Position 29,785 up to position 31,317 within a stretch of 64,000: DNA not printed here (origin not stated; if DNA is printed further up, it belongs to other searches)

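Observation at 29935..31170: ABC/AAA_21-type ATPase translationally spliced between carA and carB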

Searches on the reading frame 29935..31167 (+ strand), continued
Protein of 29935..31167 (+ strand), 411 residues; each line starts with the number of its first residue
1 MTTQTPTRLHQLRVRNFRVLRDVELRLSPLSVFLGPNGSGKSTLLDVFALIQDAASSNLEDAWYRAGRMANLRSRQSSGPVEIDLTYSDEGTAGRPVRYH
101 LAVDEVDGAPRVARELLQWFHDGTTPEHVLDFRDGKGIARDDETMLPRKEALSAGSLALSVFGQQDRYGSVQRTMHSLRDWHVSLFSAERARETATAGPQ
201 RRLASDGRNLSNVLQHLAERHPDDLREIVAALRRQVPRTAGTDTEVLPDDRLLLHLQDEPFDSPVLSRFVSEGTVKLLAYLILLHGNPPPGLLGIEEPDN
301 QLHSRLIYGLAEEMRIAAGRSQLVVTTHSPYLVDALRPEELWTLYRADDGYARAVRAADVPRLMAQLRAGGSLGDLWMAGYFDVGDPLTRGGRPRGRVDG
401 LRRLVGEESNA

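Call 19: find_encoding_contigs(protein=P0022, flank=6000, max_places=2)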
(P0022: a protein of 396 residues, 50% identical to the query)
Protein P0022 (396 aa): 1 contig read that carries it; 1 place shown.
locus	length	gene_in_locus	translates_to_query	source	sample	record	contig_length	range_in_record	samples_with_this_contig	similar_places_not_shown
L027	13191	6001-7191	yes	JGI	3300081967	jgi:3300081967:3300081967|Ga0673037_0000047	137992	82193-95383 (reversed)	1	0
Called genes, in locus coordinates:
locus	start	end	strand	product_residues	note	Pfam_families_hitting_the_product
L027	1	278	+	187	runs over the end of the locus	PF08207:EFP_N, PF01132:EFP, PF09285:Elong-fact-P_C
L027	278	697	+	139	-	PF01029:NusB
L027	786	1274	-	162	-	PF13560:HTH_31, PF01381:HTH_3, PF21179:BldD-like_C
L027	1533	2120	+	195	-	PF00156:Pribosyltran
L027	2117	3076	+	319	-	PF02729:OTCace_N, PF00185:OTCace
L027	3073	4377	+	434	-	PF01979:Amidohydro_1, PF07969:Amidohydro_3 (weak), PF12890:DHOase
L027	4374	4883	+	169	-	PF25362:bPH_11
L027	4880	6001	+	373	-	PF00988:CPSase_sm_chain, PF07722:Peptidase_C26 (faint), PF00117:GATase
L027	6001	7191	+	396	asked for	PF02463:SMC_N, PF13175:AAA_15, PF13476:AAA_23, PF13304:AAA_21, PF13175:AAA_15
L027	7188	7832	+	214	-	PF14103:DUF4276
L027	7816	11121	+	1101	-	PF25596:CPSase_L_D1, PF02786:CPSase_L_D2, PF08442:ATP-grasp_2 (faint), PF02787:CPSase_L_D3, PF25596:CPSase_L_D1, PF02222:ATP-grasp (weak), PF02786:CPSase_L_D2, PF02142:MGS, +2 more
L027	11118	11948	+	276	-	PF00215:OMPdecase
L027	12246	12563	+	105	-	PF22525:H2TH_5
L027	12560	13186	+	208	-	PF13191:AAA_16 (weak), PF00625:Guanylate_kin, PF13238:AAA_18 (weak)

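Call 20: find_encoding_contigs(protein=P0008, flank=6000, max_places=2)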
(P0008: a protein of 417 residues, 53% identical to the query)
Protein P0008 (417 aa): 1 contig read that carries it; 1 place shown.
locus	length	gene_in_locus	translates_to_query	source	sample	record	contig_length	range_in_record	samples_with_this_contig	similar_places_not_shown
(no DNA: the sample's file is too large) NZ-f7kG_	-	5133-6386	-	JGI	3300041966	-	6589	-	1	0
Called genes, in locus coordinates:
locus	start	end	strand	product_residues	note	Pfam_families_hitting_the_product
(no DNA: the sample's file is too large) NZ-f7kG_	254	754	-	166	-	PF13560:HTH_31 (weak), PF01381:HTH_3, PF21179:BldD-like_C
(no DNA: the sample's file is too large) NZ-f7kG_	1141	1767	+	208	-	PF00156:Pribosyltran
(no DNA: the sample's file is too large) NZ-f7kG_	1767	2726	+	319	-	PF02729:OTCace_N, PF00185:OTCace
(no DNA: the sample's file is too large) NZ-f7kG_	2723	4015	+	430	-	PF07969:Amidohydro_3 (faint), PF01979:Amidohydro_1, PF12890:DHOase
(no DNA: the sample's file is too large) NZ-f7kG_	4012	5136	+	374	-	PF00988:CPSase_sm_chain, PF00117:GATase, PF07722:Peptidase_C26 (weak)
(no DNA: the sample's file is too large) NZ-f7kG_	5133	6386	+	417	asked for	PF02463:SMC_N, PF13175:AAA_15, PF13476:AAA_23, PF13555:AAA_29 (weak), PF13304:AAA_21, PF13175:AAA_15 (weak)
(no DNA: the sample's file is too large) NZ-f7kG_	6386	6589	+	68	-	?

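Call 21: search_solved_structures(query=A2, max_evalue=0.01)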
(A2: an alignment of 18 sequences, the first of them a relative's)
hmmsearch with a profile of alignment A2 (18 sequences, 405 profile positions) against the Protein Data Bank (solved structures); distinct sequences matched with E-value up to 0.01: 79 (the best 60 are shown).
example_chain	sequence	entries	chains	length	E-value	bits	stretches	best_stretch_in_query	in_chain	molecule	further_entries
6p74_A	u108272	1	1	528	1.5e-15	60.2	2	11-61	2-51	Putative ATP-dependent endonuclease of the OLD family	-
8ee4_A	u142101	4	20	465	1.6e-15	60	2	294-359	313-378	PtuA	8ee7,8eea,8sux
9n69_A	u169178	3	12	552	2.3e-12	49.7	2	6-65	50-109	AAA family ATPase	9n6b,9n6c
9u9y_A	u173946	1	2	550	4.6e-09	38.8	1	286-355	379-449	AAA family ATPase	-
9kjx_B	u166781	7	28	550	5.4e-09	38.6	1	286-355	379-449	AAA family ATPase | Retron I-A effector PtuA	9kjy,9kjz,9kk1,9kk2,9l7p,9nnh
9e8z_C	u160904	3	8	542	6.2e-09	38.4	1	294-349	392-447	Retron Ec83 probable ATPase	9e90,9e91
9nnb_C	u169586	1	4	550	2.4e-08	36.5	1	287-355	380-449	Retron I-A effector PtuA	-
9vh1_D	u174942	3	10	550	2.7e-08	36.3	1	288-357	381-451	Retron Ec78 probable ATPase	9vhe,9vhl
9nnk_C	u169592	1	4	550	2.7e-08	36.3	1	288-355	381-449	Retreon I-A effector PtuA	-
9vkz_A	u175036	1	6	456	4.2e-08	35.6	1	288-346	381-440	Retron Ec78 probable ATPase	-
9o4a_A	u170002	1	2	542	9.9e-08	34.4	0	8-64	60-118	Retron Ec83 probable ATPase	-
3tho_A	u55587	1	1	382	1.6e-06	30.5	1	10-53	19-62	Probable DNA double-strand break repair Rad50 ATPase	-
8ux9_B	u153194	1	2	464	1.7e-06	30.4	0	273-338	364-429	AriA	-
8v45_A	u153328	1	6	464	1.7e-06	30.3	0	273-338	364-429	AriA antitoxin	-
3qf7_A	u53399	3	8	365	2.6e-06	29.8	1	12-53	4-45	Rad50 | Probable DNA double-strand break repair Rad50 ATPase,Probable DNA double-strand break repa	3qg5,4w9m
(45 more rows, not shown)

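Call 34: find_encoding_contigs(protein=P0006, flank=3000, max_places=2)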
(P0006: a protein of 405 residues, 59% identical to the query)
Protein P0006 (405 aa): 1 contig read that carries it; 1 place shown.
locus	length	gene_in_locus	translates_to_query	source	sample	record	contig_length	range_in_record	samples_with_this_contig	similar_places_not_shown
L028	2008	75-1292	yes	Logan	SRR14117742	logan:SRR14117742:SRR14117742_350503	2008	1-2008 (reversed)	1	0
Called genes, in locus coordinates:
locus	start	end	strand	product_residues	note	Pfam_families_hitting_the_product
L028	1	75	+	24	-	?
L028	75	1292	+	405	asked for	PF02463:SMC_N (weak), PF13175:AAA_15 (weak), PF13476:AAA_23 (weak), PF13555:AAA_29 (weak), PF13304:AAA_21, PF13175:AAA_15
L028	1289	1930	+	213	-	PF14103:DUF4276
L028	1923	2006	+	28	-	?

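Call 35: find_encoding_contigs(protein=P0004, flank=3000, max_places=2)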
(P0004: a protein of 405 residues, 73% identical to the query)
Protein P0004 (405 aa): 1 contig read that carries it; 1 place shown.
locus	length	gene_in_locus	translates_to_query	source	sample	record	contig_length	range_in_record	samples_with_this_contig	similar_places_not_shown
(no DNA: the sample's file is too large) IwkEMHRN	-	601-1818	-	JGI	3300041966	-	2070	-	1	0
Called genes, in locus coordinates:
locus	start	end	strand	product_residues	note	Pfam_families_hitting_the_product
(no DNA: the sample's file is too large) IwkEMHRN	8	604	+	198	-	PF00117:GATase, PF07722:Peptidase_C26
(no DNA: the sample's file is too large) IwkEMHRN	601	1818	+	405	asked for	PF02463:SMC_N, PF13175:AAA_15, PF13476:AAA_23, PF13555:AAA_29 (weak), PF00005:ABC_tran (weak), PF13304:AAA_21, PF13175:AAA_15 (weak)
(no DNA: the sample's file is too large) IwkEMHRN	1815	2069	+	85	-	?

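Call 46: predict_structure(alignment_id=A2)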
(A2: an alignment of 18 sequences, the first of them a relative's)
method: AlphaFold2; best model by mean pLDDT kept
length: 411 residues; sequences in the alignment: 18
mean_pLDDT: 84.9   pTM: 0.85
mean pLDDT of the five models: 84.9, 84.5, 82.8, 82.0, 79.3
residues with pLDDT >= 90: 212; 70-90: 146; 50-70: 33; < 50: 20
segments of 3 or more residues with pLDDT < 50: 68-70, 397-411
pLDDT, mean of each block of 10 residues (from residue 1): 72 94 95 90 93 89 71 79 94 90 87 94 86 95 90 89 92 93 87 78 89 92 92 79 83 76 64 88 89 91 87 94 94 95 89 93 94 88 61 50 38 37
secondary structure, 60 per line:
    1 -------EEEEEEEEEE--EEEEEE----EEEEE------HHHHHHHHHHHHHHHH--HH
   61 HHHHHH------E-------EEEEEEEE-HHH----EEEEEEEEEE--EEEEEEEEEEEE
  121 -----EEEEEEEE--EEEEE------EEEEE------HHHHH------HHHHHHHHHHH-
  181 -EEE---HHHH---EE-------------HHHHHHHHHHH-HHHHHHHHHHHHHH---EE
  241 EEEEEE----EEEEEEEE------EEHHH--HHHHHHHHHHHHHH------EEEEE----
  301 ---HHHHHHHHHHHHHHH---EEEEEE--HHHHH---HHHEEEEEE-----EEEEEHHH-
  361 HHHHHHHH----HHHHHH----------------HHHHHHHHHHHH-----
elements in order: E8-17 E20-25 E30-34 H41-56 H59-66 E81-88 E97-106 E109-120 E126-133 E136-140 E147-151 H158-162 H169-179 E182-184 H188-191 H210-220 H222-235 E239-246 E251-258 H272-285 E292-296 H304-318 E322-327 H330-334 E341-346 E352-356 H361-368 H373-378 H395-406

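Call 50: search_protein_families(library=pfam, proteins=[L005:7865-12574:+, L011:4135-5961:+, L011:7800-9626:+, L008:9581-12772:-, L008:2796-4697:-, L010:5030-6001:+, L010:3453-5030:+, L007:1560-3716:+, L012:8721-9989:+, L009:9497-12139:-], max_evalue=0.00001)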
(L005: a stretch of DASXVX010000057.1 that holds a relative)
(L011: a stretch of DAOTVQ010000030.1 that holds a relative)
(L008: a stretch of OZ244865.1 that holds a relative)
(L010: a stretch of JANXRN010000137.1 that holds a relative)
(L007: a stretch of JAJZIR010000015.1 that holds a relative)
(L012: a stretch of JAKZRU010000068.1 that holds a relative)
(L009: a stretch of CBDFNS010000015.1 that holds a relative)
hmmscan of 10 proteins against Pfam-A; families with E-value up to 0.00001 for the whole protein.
L005:7865-12574:+ (1570 aa): 0 families

L011:4135-5961:+ (609 aa): 3 families
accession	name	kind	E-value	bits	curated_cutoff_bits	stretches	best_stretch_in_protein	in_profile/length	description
PF00350.29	Dynamin_N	-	8.5e-26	91.4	27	2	118-188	96-167/168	Dynamin family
PF01926.29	MMR_HSR1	-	7e-13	49.1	21.9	1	62-188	3-113/113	50S ribosome-binding GTPase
PF00009.33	GTP_EFTU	-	1.5e-06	28.4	26.5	0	124-205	70-147/188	Elongation factor Tu GTP binding domain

L011:7800-9626:+ (609 aa): 4 families
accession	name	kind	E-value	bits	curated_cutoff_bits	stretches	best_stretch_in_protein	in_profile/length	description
PF00350.29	Dynamin_N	-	5.6e-24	85.5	27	2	64-110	1-47/168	Dynamin family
PF01926.29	MMR_HSR1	-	3.1e-13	50.3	21.9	1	64-195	2-113/113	50S ribosome-binding GTPase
PF00009.33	GTP_EFTU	-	1.7e-11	44.5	26.5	1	63-234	5-173/188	Elongation factor Tu GTP binding domain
PF02421.24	FeoB_N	-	9.1e-08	32.2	27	0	129-230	46-143/156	Ferrous iron transport protein B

L008:9581-12772:- (1064 aa): 0 families

L008:2796-4697:- (634 aa): 0 families

L010:5030-6001:+ (324 aa): 2 families
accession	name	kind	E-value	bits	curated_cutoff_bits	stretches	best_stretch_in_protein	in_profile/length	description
PF00528.27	BPD_transp_1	-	1.8e-39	135.8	26.4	1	112-319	1-183/184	Binding-protein-dependent transport system inner membrane component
PF19300.4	BPD_transp_1_N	-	1.6e-08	35.2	23.8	1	1-101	1-114/114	Binding-prot-dependent transport system membrane comp, N-term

L010:3453-5030:+ (526 aa): 1 family
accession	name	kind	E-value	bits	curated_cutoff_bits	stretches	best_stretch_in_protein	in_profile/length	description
PF00496.27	SBP_bac_5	-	1e-84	285.2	32.4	1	71-442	3-366/368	Bacterial extracellular solute-binding proteins, family 5 Middle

L007:1560-3716:+ (719 aa): 0 families

L012:8721-9989:+ (423 aa): 1 family
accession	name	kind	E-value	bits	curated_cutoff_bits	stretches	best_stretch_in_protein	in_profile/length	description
PF00365.25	PFK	-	1.4e-50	172.6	30.9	1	9-292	4-274/277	Phosphofructokinase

L009:9497-12139:- (881 aa): 15 families
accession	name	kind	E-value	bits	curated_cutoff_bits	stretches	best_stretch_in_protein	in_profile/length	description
PF07724.20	AAA_2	-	1.9e-70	236.6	27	1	610-776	1-166/166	AAA domain (Cdc48 subfamily)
PF17871.7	AAA_lid_9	-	3.3e-32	110.9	22.8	1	347-447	1-101/104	AAA lid domain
PF10431.15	ClpB_D2-small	-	1.2e-26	93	21.9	1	783-862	2-81/81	C-terminal, D2-small domain, of ClpB protein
PF00004.35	AAA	-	8.2e-25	88.2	21.2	2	208-321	2-110/131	ATPase family associated with various cellular activities (AAA)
PF02861.25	Clp_N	-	2e-22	79.5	20.7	2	17-67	1-51/53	Clp amino terminal domain, pathogenicity island component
PF07728.20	AAA_5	-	2.9e-18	66.6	22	1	615-736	2-125/139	AAA domain (dynein-related subfamily)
PF13401.12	AAA_22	-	7.7e-11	42.9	27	0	614-710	7-110/130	AAA domain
PF13191.12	AAA_16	-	1.1e-10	42.7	32.6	1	185-240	2-63/167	AAA ATPase domain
PF13173.12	AAA_14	-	1.8e-08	34.9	27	0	616-711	6-88/129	AAA domain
PF00158.32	Sigma54_activat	-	1.9e-08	34.6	20.2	0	615-729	25-138/168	Sigma-54 interaction domain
PF01637.24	ATPase_2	-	9.6e-08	32.5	33.2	0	259-295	93-129/225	ATPase domain predominantly from Archaea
PF20720.3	nSTAND3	-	2.8e-07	30.8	27.2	0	616-655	21-60/155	Novel STAND NTPase 3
PF05621.17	TniB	-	4.4e-07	30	22.4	0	227-344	71-185/189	Bacterial TniB protein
PF05729.18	NACHT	-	1.6e-06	28.5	26.7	0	208-306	4-112/167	NACHT domain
PF01695.23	IstB_IS21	-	2.5e-06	27.6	24.1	0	202-268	90-152/238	IstB-like ATP binding protein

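Call 51: fold_search(model_id=the predicted structure, library=pdb)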
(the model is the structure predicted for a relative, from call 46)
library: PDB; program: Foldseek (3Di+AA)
matches with E <= 10: 1362; with E <= 0.001: 588
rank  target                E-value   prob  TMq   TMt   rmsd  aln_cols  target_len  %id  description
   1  8ee4_E                8.0e-14  1.00  0.49  0.50   9.7       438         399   14  Structure of PtuA (released 2024-01-03)
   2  8sux_C                2.9e-13  1.00  0.46  0.50  10.2       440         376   14  Structure of E. coli PtuA hexamer (released 2024-01-10)
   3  9n69_C                3.4e-13  1.00  0.51  0.47   9.0       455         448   13  Structure of the retron IA complex with HNH nuclease in the "down" orientation (released 2025-04-23)
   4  9nnb_D                3.8e-13  1.00  0.52  0.44   9.5       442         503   14  Cryo-EM structure of the Retron Ec78 complex, PtuA:PtuB:RT (4:2:1) (released 2025-10-08)
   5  9e90_C                4.8e-13  1.00  0.50  0.43   8.9       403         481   15  Ec83 Retron PtuA/PtuB (2-1) complex bound to ATP (released 2025-07-02)
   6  9n6c_D                5.0e-13  1.00  0.48  0.46  10.9       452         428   15  Structure of the Retron IA Complex without the HNH Nuclease (released 2025-04-23)
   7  9kk2_E                7.0e-13  1.00  0.47  0.38  11.7       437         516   15  Cryo-EM structure of the Retron-Eco7 complex (state 5) (released 2025-11-12)
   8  8ee4_C                8.8e-13  1.00  0.47  0.47   9.8       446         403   14  Structure of PtuA (released 2024-01-03)
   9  9n6c_C                1.0e-12  1.00  0.44  0.41  13.6       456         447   13  Structure of the Retron IA Complex without the HNH Nuclease (released 2025-04-23)
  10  8sux_F                1.0e-12  1.00  0.41  0.45  11.5       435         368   15  Structure of E. coli PtuA hexamer (released 2024-01-10)
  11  9kjy_E                1.1e-12  1.00  0.47  0.39  12.4       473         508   14  Cryo-EM structure of the Retron-Eco7 complex (state 2) (released 2025-11-12)
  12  9n6b_B                1.4e-12  1.00  0.44  0.36  11.6       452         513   14  Structure of the retron IA complex with HNH nuclease in the "up" orientation (released 2025-04-23)
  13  9o4a_B                1.7e-12  1.00  0.54  0.48   9.4       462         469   16  Ec83 Retron PtuAB mutant complex (released 2025-07-02)
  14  9o4a_A                2.1e-12  1.00  0.51  0.45   7.5       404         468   14  Ec83 Retron PtuAB mutant complex (released 2025-07-02)
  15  9vhe_C                2.5e-12  1.00  0.50  0.60   6.0       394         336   13  cryoEM structure of retron-Eco7 complex (released 2025-12-31)
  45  6p74                  3.1e-11  1.00  0.42  0.34  13.9       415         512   16  OLD nuclease from Thermus Scotoductus (released 2020-01-29)
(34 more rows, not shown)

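Call 52: search_protein_families(library=pfam, proteins=[L010:8401-9678:+, L010:9597-10679:+, L010:2230-3405:+, L004:4805-5779:+, L004:7857-8420:+, L004:8720-9247:+, L004:3058-4188:+, L006:5585-5989:+, L006:8216-8761:+, L006:4061-4558:-], max_evalue=0.0001)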
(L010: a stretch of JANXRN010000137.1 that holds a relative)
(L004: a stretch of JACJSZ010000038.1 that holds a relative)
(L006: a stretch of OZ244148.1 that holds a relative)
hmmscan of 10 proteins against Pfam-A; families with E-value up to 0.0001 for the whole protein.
L010:8401-9678:+ (426 aa): 2 families
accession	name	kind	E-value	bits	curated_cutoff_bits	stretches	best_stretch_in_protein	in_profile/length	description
PF00005.33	ABC_tran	-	2.2e-26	93.5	25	1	127-285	2-137/137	ABC transporter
PF08352.17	oligo_HPY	-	6.6e-20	71.7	27.1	1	336-400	1-65/65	Oligopeptide/dipeptide transporter, C-terminal region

L010:9597-10679:+ (361 aa): 2 families
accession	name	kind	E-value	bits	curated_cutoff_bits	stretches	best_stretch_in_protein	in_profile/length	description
PF00005.33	ABC_tran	-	7e-32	111.3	25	1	73-223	2-136/137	ABC transporter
PF08352.17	oligo_HPY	-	2.5e-21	76.2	27.1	1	275-339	1-65/65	Oligopeptide/dipeptide transporter, C-terminal region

L010:2230-3405:+ (392 aa): 3 families
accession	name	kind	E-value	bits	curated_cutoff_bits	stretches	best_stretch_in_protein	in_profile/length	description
PF00270.35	DEAD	-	2.7e-50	170.8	26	1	35-203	1-164/167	DEAD/DEAH box helicase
PF00271.37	Helicase_C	-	3.5e-33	114.6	23.5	1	241-349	2-110/110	Helicase conserved C-terminal domain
PF04851.21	ResIII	-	4.7e-09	36.8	22.5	1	55-199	30-162/164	Type III restriction enzyme, res subunit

L004:4805-5779:+ (325 aa): 1 family
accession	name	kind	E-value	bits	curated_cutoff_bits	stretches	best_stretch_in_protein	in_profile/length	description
PF14267.11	DUF4357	-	1.6e-10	41.2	38.4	1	283-321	1-39/54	Domain of unknown function (DUF4357)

L004:7857-8420:+ (188 aa): 0 families

L004:8720-9247:+ (176 aa): 1 family
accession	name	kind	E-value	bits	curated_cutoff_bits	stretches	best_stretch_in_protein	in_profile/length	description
PF12441.14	CopG_antitoxin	-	1.2e-05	26.4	28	1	124-161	41-78/79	CopG antitoxin of type II toxin-antitoxin system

L004:3058-4188:+ (377 aa): 0 families

L006:5585-5989:+ (135 aa): 0 families

L006:8216-8761:+ (182 aa): 0 families

L006:4061-4558:- (166 aa): 0 families
